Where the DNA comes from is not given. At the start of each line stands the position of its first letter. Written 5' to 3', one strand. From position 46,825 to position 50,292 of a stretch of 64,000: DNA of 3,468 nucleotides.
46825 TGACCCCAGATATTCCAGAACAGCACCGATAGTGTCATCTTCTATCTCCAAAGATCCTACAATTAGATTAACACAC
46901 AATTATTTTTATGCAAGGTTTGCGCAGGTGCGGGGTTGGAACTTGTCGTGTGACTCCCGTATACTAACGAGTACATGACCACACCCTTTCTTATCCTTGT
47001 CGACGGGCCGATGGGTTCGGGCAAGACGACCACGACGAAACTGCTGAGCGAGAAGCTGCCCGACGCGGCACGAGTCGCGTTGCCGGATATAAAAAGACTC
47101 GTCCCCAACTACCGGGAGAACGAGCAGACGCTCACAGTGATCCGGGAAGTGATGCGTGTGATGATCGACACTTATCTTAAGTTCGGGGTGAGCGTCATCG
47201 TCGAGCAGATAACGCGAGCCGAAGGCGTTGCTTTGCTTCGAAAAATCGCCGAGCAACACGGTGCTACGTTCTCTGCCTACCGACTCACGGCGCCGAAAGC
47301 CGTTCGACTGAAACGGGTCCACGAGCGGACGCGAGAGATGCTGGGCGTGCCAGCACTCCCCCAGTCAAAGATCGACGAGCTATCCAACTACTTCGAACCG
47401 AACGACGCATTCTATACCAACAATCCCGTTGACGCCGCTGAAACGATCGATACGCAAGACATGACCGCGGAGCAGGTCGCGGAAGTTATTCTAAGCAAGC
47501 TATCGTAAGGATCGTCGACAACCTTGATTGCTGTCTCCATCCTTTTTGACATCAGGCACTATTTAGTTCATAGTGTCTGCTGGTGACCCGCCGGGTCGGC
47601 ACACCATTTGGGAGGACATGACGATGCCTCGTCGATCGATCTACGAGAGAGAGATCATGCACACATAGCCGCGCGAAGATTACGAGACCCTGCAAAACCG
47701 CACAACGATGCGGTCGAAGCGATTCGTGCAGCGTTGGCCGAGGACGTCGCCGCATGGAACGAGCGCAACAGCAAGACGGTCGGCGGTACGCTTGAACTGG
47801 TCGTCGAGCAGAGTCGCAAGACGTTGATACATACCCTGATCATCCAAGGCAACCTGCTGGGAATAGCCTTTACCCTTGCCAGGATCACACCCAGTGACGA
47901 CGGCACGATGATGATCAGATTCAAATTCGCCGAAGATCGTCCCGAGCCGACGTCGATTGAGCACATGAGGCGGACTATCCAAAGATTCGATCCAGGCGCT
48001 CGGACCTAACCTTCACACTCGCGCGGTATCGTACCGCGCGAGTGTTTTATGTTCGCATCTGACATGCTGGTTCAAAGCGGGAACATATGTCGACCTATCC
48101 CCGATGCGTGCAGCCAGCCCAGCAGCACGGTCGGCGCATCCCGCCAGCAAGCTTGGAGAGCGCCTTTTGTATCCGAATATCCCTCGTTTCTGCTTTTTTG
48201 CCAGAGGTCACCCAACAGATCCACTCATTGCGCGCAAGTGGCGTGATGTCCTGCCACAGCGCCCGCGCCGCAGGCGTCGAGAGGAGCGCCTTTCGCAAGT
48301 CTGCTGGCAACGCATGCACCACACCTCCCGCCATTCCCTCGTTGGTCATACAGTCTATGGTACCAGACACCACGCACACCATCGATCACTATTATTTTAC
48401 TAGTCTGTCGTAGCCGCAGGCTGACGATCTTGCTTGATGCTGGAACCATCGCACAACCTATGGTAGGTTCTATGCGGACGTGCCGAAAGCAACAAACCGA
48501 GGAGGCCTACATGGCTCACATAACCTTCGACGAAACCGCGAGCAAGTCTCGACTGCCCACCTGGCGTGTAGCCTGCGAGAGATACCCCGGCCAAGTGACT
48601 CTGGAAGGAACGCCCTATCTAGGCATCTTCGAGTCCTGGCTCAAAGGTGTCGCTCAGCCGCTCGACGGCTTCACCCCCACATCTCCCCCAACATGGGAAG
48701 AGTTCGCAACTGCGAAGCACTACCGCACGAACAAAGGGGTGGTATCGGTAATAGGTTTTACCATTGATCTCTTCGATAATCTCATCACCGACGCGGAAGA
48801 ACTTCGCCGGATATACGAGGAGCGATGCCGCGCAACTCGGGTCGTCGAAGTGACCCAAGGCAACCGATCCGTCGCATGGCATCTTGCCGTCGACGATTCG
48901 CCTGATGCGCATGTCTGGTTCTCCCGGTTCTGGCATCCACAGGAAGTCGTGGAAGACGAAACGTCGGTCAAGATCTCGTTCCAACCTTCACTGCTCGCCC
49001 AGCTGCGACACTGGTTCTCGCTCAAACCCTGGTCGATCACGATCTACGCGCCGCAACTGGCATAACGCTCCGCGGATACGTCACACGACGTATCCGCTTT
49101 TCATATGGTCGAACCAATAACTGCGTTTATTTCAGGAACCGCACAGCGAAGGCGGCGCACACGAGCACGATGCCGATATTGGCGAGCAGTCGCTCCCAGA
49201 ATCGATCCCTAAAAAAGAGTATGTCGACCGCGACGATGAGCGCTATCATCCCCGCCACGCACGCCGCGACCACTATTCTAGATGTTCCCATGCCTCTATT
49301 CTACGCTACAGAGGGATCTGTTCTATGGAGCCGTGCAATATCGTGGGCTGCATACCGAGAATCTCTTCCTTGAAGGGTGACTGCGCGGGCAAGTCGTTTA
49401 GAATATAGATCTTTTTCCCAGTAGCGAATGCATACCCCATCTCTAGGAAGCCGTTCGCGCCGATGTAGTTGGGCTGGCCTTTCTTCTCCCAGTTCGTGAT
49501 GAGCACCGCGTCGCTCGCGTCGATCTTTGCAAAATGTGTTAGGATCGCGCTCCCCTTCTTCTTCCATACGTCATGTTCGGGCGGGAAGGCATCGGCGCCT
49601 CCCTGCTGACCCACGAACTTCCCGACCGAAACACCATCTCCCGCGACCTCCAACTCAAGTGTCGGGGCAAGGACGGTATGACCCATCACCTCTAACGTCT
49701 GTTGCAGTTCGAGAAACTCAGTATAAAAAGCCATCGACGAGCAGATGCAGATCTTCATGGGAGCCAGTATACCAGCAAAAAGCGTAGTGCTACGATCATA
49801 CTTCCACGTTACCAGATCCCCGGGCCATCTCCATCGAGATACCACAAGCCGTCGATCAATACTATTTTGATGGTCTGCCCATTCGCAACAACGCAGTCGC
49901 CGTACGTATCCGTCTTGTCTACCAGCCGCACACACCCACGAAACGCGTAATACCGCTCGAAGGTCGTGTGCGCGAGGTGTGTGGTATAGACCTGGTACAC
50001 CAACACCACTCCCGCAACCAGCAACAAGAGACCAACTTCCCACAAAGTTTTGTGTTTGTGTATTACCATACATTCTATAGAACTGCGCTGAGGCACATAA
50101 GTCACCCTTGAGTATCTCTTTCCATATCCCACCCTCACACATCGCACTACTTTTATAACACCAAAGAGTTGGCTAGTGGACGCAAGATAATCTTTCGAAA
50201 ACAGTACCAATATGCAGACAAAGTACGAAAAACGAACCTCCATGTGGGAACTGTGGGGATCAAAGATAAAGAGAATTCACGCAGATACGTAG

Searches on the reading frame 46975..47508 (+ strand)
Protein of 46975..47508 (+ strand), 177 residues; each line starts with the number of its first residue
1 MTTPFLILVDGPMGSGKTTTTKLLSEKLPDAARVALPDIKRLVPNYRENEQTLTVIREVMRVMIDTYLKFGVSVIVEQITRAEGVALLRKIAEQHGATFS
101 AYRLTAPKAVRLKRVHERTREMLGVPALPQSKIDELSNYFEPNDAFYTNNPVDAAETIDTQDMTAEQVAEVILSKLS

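Call 84: search_protein_families(library=pfam, proteins=[window:46975-47508:+], max_evalue=0.001)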
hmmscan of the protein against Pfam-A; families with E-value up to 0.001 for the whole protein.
window:46975-47508:+ (177 aa): 5 families
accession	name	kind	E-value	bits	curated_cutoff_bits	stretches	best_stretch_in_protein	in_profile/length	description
PF13671.12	AAA_33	-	7.4e-14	52.7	27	1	6-142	1-142/143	AAA domain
PF13238.12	AAA_18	-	7.8e-08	33.3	29.4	1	7-119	1-112/128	AAA domain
PF06414.18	Zeta_toxin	-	1.1e-07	32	22.3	1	3-122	15-147/199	Zeta toxin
PF08433.16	KTI12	-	0.00036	20.6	22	1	6-174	3-171/271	Chromatin associated protein KTI12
PF02224.24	Cytidylate_kin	-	0.00052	20.2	26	0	7-28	1-22/211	Cytidylate kinase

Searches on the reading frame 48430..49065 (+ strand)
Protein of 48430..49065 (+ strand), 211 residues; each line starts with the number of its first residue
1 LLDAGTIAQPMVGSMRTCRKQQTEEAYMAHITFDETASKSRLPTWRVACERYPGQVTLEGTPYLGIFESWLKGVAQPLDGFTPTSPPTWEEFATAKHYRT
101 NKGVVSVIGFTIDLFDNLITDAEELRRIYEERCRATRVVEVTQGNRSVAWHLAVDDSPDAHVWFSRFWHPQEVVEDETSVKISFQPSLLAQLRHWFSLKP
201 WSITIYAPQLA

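Call 5: search_protein_families(library=pfam, proteins=[window:48430-49065:+], max_evalue=0.1)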
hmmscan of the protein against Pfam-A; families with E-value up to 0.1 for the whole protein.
window:48430-49065:+ (211 aa): 1 family
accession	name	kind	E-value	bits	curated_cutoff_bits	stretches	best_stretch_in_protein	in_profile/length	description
PF25583.1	WCX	-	0.033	15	23.9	0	121-175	10-60/76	WCX domain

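Call 6: search_protein_families(library=ncbifam, proteins=[window:48430-49065:+], max_evalue=0.1)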
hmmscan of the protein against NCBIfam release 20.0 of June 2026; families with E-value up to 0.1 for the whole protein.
window:48430-49065:+ (211 aa): 0 families

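Call 84: search_protein_families(library=pfam, proteins=[window:48511-49065:+], max_evalue=0.001)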
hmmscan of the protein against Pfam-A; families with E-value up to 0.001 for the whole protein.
window:48511-49065:+ (184 aa): 0 families

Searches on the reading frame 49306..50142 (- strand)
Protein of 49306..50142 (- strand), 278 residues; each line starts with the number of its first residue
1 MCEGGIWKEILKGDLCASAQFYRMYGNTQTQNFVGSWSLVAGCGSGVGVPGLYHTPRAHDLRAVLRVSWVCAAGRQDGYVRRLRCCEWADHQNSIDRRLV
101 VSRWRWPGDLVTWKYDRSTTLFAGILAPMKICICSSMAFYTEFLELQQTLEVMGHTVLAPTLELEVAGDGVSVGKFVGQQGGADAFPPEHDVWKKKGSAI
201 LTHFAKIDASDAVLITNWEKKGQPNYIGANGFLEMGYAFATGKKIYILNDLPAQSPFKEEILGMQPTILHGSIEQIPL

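Call 5: search_protein_families(library=pfam, proteins=[window:49306-50142:-], max_evalue=0.1)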
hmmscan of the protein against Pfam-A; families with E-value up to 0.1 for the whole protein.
window:49306-50142:- (278 aa): 1 family
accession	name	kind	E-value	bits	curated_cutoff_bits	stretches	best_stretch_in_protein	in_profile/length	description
PF05014.21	Nuc_deoxyrib_tr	-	0.021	15.4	28.8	1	202-250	55-98/117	Nucleoside 2-deoxyribosyltransferase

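Call 6: search_protein_families(library=ncbifam, proteins=[window:49306-50142:-], max_evalue=0.1)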
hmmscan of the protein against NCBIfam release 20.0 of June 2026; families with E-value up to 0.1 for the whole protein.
window:49306-50142:- (278 aa): 0 families
